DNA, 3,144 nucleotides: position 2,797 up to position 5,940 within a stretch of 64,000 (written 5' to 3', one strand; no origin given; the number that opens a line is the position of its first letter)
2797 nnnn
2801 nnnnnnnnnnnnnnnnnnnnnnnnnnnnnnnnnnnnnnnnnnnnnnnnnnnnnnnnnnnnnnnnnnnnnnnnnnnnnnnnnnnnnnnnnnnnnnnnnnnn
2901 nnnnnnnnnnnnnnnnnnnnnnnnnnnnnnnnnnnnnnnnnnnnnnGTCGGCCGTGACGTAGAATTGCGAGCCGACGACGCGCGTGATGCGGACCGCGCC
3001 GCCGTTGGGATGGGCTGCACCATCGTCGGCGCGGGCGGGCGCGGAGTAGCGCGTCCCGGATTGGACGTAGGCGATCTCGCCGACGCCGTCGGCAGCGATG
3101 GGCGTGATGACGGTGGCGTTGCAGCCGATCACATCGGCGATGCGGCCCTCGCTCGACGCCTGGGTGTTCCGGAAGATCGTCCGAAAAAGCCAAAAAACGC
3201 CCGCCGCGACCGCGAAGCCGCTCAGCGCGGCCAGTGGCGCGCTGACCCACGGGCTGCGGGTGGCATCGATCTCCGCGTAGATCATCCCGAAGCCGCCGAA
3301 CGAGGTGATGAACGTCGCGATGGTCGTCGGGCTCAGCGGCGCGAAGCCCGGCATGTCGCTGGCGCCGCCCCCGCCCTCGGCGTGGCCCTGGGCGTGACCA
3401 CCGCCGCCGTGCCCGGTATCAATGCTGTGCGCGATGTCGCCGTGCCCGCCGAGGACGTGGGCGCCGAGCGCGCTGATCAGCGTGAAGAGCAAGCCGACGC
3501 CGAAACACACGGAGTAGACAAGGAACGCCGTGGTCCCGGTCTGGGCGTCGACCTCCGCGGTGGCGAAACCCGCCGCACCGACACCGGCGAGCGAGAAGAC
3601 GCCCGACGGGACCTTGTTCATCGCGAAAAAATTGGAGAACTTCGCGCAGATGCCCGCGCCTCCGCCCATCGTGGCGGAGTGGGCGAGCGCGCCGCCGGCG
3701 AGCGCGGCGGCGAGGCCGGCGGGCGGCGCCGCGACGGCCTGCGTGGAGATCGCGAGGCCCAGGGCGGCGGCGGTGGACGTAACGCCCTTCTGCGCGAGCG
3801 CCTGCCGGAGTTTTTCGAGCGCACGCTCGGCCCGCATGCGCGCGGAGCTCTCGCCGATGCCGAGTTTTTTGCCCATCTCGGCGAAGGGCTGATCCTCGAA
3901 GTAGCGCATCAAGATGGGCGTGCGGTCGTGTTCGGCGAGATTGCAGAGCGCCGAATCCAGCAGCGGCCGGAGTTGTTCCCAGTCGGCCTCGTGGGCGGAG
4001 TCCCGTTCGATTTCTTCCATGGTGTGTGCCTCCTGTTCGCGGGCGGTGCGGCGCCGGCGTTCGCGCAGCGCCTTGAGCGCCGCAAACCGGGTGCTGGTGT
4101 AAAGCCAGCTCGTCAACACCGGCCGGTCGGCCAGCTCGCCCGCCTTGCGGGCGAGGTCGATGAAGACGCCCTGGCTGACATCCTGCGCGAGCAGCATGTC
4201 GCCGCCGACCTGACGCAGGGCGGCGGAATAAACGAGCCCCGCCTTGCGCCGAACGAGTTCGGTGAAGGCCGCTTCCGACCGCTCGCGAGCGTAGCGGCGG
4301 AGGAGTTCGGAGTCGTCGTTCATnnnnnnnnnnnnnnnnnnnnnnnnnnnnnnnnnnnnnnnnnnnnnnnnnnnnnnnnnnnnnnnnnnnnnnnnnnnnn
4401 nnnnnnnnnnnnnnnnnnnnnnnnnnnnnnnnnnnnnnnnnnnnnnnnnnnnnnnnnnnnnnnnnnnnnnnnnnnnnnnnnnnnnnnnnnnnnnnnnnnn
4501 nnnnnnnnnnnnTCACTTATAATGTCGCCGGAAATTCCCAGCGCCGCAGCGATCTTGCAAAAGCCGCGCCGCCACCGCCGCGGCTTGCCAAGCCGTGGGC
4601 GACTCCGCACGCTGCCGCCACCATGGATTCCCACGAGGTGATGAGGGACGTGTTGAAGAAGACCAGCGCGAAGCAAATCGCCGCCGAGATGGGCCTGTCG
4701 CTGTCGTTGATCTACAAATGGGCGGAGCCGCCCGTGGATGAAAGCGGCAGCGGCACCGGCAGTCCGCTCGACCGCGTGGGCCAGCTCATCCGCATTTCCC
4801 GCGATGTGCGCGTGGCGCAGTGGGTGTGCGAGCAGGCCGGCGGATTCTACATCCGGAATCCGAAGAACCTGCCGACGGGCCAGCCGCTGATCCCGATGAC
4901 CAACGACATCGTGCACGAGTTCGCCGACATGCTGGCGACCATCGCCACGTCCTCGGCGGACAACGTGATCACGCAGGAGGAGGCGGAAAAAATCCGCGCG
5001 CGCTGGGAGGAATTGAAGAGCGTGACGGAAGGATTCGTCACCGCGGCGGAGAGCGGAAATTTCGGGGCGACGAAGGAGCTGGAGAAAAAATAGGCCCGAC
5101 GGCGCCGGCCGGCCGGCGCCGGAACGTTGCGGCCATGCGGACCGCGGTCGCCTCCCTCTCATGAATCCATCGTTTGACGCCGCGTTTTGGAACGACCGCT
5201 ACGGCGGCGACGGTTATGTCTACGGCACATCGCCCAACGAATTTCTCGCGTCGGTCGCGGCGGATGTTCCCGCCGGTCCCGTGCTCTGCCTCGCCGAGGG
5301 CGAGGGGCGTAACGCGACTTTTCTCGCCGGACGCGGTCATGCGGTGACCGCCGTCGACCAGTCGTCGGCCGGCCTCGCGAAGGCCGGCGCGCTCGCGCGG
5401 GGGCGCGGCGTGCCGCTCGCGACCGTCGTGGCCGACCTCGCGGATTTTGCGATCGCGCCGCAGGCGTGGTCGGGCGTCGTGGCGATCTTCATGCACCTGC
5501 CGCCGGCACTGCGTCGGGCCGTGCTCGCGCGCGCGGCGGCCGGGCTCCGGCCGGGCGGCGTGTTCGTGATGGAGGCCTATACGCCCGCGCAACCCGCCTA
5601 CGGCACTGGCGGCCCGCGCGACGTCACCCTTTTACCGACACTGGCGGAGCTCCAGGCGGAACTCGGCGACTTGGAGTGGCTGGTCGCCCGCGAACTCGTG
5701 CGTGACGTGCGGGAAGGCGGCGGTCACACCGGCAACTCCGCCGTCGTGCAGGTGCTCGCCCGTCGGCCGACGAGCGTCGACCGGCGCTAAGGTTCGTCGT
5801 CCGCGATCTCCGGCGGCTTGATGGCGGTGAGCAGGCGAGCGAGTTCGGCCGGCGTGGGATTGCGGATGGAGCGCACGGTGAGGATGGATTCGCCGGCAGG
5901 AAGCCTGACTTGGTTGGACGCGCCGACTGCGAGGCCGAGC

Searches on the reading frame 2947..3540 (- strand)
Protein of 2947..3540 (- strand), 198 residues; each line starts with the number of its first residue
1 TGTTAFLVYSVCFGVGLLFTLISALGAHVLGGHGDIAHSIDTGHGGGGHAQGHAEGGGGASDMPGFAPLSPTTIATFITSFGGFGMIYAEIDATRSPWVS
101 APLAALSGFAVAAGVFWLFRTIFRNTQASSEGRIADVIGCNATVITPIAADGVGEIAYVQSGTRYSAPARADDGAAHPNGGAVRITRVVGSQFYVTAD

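Call 30: search_solved_structures(query=A2, max_evalue=10, show_alignments=3)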
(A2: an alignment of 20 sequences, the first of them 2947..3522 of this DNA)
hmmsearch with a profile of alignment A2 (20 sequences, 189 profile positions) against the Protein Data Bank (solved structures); distinct sequences matched with E-value up to 10: 2.
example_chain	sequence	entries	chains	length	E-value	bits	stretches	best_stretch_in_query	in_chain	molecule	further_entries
2k14_A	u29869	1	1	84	0.03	17.3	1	126-181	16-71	YuaF protein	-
9h3g_BB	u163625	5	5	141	2.1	11.2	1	47-76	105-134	Small ribosomal subunit protein eS17w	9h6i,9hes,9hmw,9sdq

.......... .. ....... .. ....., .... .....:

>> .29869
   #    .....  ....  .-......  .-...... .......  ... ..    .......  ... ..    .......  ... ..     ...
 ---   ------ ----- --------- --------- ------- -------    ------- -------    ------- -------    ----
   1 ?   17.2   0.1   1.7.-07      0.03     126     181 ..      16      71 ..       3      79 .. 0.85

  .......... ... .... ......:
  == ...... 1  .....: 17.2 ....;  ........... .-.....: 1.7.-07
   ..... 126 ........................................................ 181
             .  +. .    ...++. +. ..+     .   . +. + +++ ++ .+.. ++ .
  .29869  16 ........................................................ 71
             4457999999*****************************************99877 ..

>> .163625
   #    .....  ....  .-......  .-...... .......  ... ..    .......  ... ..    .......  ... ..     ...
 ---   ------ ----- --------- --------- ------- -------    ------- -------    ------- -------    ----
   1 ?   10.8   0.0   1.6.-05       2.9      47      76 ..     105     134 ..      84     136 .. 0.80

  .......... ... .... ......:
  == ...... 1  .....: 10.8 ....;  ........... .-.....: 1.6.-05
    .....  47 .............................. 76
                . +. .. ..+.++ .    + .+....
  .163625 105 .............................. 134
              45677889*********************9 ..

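Call 31: search_protein_families(library=pfam, alignment_id=A2, max_evalue=0.1)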
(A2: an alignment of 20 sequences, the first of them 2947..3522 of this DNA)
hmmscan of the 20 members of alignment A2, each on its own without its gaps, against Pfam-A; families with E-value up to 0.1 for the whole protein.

A. member 1, window:2947-3522:- (192 aa): 1 family
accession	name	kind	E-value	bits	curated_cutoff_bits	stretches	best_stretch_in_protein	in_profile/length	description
PF01957.25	NfeD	-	0.0042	17.7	29.1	1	130-189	3-55/57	NfeD-like C-terminal, partner-binding domain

B. families by the number of members that match (of 20 scanned): 9 families
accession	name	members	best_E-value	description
PF01957.25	NfeD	19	1.1e-05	NfeD-like C-terminal, partner-binding domain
PF24838.2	8xMP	3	0.029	Octameric membrane protein family (8xMP)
PF03631.20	Virul_fac_BrkB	1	0.0015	Virulence factor BrkB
PF20712.2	CyanoTRADDas_TM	1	0.029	Cyanobacterial TRADD-N associated 2-Transmembrane domain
PF17988.6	VEGFR-2_TMD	1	0.033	VEGFR-2 Transmembrane domain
PF00854.27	PTR2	1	0.038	POT family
PF06168.16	DUF981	1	0.041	Protein of unknown function (DUF981)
PF04103.21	CD20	1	0.055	CD20-like family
PF03994.20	DUF350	1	0.061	Domain of Unknown Function (DUF350)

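Call 63: search_protein_representatives(alignment_id=A3)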
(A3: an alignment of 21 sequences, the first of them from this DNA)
Query: 21 sequences, 196 profile positions. Proteins with E-value up to 0.001 (for the whole library): 2152; up to 1e-10: 764; up to 1e-30: 73. The best 150 are listed.
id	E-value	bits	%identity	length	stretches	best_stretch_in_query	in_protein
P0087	6.1e-93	326.2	-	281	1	3-195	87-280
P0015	7.1e-90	316.2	-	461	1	2-195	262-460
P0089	6.7e-89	313.0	-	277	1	3-195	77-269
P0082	1.5e-84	298.9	-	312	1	2-195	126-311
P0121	1.7e-60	220.3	-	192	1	7-195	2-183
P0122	5.4e-53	195.8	-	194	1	4-195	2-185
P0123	1.9e-45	171.2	-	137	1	74-194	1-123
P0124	5.5e-45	169.7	-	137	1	63-194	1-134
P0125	6.8e-43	162.9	-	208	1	4-194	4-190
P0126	1.4e-42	161.9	-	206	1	8-194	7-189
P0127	6.4e-42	159.7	-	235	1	9-195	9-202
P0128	1.5e-41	158.6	-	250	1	65-174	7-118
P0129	5.1e-41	156.8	-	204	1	8-194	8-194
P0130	1.1e-40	155.7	-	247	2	35-194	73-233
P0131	1.6e-40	155.2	-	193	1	8-194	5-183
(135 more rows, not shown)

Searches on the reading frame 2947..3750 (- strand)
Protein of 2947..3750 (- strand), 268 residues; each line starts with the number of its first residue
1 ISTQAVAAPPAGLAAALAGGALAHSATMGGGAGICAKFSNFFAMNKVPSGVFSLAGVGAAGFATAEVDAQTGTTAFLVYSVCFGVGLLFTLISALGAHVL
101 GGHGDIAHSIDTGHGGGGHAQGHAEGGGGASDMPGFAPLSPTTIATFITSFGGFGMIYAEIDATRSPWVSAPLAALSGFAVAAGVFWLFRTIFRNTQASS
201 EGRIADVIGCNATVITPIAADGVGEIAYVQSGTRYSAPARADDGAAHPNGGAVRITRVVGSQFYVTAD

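Call 7: search_protein_families(library=pfam, proteins=[window:2947-3750:-], max_evalue=10)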
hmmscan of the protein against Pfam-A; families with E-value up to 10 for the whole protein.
window:2947-3750:- (268 aa): 1 family
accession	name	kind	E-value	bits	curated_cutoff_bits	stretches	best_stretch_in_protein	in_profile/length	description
PF01957.25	NfeD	-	0.0074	16.9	29.1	1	206-265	3-55/57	NfeD-like C-terminal, partner-binding domain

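Call 28: search_solved_structures(query=window:2947-3750:-, max_evalue=10, show_alignments=2)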
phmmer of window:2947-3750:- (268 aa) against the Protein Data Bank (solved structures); distinct sequences matched with E-value up to 10: 1.
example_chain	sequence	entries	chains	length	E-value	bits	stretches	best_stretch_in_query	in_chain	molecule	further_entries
6z16_A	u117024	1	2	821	0.062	16.2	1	13-96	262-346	Multisubunit Na+/H+ antiporter, A subunit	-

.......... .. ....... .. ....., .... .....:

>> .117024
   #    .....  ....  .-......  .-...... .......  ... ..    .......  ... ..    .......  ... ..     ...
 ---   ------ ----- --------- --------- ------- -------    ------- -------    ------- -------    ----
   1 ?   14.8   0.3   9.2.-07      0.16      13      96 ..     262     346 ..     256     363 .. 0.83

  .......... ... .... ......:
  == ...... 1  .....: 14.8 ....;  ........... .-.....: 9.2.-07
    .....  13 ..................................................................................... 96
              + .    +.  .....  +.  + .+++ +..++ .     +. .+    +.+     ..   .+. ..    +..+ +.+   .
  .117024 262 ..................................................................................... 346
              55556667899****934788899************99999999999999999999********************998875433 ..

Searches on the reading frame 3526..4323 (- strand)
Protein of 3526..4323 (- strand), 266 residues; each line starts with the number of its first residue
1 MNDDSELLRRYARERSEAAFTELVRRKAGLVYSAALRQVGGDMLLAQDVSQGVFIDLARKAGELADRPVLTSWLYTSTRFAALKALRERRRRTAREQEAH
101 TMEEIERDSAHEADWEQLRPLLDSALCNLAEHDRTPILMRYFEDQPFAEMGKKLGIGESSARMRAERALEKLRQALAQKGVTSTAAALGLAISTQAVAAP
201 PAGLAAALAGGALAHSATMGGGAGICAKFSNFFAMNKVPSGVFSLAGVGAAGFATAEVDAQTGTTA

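Call 73: predict_structure(alignment_id=A4)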
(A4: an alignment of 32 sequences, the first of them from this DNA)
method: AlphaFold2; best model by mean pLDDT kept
length: 266 residues; sequences in the alignment: 32
mean_pLDDT: 74.7   pTM: 0.43
mean pLDDT of the five models: 74.7, 73.4, 69.8, 68.7, 68.5
residues with pLDDT >= 90: 127; 70-90: 39; 50-70: 36; < 50: 64
segments of 3 or more residues with pLDDT < 50: 195-200, 215-266
pLDDT, mean of each block of 10 residues (from residue 1): 85 96 96 97 96 97 92 96 96 90 64 68 89 91 88 93 91 85 59 49 53 46 39 36 36 35 37
secondary structure, 60 per line:
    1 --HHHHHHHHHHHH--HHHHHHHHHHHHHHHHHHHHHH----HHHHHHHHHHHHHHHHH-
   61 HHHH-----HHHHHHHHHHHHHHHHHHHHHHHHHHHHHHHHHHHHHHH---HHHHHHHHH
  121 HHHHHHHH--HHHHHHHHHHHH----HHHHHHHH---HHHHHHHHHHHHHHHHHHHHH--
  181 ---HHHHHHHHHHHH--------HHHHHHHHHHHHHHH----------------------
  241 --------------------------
elements in order: H3-14 H17-38 H43-59 H61-64 H70-108 H112-128 H131-142 H147-154 H158-178 H184-195 H204-218

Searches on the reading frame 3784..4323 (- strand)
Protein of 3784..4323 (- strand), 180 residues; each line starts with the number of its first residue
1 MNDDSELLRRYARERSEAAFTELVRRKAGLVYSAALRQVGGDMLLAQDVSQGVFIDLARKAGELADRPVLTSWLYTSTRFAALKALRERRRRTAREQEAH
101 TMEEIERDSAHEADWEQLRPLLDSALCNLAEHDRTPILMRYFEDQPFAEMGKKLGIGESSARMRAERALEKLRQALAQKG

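Call 62: search_solved_structures(query=window:3784-4323:-, max_evalue=0.001)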
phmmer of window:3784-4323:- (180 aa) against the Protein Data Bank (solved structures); distinct sequences matched with E-value up to 0.001: 12.
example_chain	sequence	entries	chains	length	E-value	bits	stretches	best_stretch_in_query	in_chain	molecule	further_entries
2q1z_A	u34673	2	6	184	5.3e-08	36.1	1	6-176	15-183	RpoE, ECF SigE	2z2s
9m9d_F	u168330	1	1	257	9.5e-08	35.3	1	19-177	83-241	ECF RNA polymerase sigma factor SigE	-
9m9e_F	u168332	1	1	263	1e-07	35.2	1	19-177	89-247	ECF RNA polymerase sigma factor SigE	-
9m98_F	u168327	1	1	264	1e-07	35.2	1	19-177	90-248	ECF RNA polymerase sigma factor SigE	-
6dv9_F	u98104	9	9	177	1.4e-05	28.2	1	17-178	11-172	ECF RNA polymerase sigma factor SigL | RNA polymerase sigma factor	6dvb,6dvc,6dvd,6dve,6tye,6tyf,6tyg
6pfv_A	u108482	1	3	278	5.8e-05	26.2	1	100-178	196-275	RNA polymerase sigma factor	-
6pfj_A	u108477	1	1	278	5.9e-05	26.2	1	100-178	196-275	RNA polymerase sigma factor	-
4nqw_A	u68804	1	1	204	0.0001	25.4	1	4-176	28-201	ECF RNA polymerase sigma factor SigK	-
7lq4_A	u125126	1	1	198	0.0003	23.9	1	111-178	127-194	WhiG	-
6in7_B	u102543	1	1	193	0.00044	23.4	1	3-176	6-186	RNA polymerase sigma-H factor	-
8z6g_B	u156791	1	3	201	0.00052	23.1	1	3-176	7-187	RNA polymerase sigma factor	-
5wuq_A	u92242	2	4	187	0.00084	22.5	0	13-176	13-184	ECF RNA polymerase sigma factor SigW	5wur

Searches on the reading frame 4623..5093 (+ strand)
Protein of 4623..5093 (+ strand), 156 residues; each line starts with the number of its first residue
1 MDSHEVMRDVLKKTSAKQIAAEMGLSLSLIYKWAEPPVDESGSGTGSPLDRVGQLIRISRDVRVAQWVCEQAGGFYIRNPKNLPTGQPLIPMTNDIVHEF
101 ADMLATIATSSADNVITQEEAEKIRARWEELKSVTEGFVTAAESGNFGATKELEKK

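Call 3: search_protein_families(library=pfam, proteins=[window:4623-5093:+], max_evalue=0.01)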
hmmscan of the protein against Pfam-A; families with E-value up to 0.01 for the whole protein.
window:4623-5093:+ (156 aa): 2 families
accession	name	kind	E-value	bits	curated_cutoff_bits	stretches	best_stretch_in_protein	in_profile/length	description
PF06892.16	Phage_CP76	-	3.8e-06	27.3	26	1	6-130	6-131/146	Phage regulatory protein CII (CP76)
PF13518.12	HTH_28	-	0.00079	19.9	25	1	5-33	4-32/52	Helix-turn-helix domain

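Call 4: search_protein_families(library=ncbifam, proteins=[window:4623-5093:+], max_evalue=0.01)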
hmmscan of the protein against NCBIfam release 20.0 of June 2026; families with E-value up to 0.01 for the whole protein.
window:4623-5093:+ (156 aa): 1 family
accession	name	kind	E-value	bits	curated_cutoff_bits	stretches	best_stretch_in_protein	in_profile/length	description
NF041471.1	phage_reg_YmfL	equivalog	7.1e-05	22.6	90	1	48-141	44-138/143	YmfL family putative regulatory protein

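Call 68: search_protein_families(library=padloc, proteins=[window:4623-5090:+], max_evalue=0.001)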
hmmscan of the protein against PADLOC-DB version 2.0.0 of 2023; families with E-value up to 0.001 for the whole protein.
window:4623-5090:+ (156 aa): 0 families

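Call 69: search_protein_families(library=phrogs, proteins=[window:4623-5090:+], max_evalue=0.001)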
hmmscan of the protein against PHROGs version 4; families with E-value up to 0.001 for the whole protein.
window:4623-5090:+ (156 aa): 1 family
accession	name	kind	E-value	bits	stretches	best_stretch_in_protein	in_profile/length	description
phrog_101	-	transcription regulation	1.4e-09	38.9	1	5-144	25-160/203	CII-like transcriptional activator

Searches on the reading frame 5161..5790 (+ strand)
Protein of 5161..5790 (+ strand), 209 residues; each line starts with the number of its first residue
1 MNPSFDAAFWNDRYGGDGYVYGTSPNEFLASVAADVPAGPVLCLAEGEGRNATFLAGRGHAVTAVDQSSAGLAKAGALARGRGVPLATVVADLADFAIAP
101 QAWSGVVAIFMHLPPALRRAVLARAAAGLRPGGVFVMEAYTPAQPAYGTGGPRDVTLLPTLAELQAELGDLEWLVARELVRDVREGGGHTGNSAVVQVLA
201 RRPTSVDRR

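Call 3: search_protein_families(library=pfam, proteins=[window:5161-5790:+], max_evalue=0.01)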
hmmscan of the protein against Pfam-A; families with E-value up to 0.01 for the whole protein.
window:5161-5790:+ (209 aa): 3 families
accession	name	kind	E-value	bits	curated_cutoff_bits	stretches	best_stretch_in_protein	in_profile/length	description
PF13649.12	Methyltransf_25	-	9.1e-12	46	27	1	41-133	1-97/97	Methyltransferase domain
PF08241.18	Methyltransf_11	-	3.7e-07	31.1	21.2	1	43-137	2-95/95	Methyltransferase domain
PF03848.20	TehB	-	0.0013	18.6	20.4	1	36-101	29-95/193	Tellurite resistance protein TehB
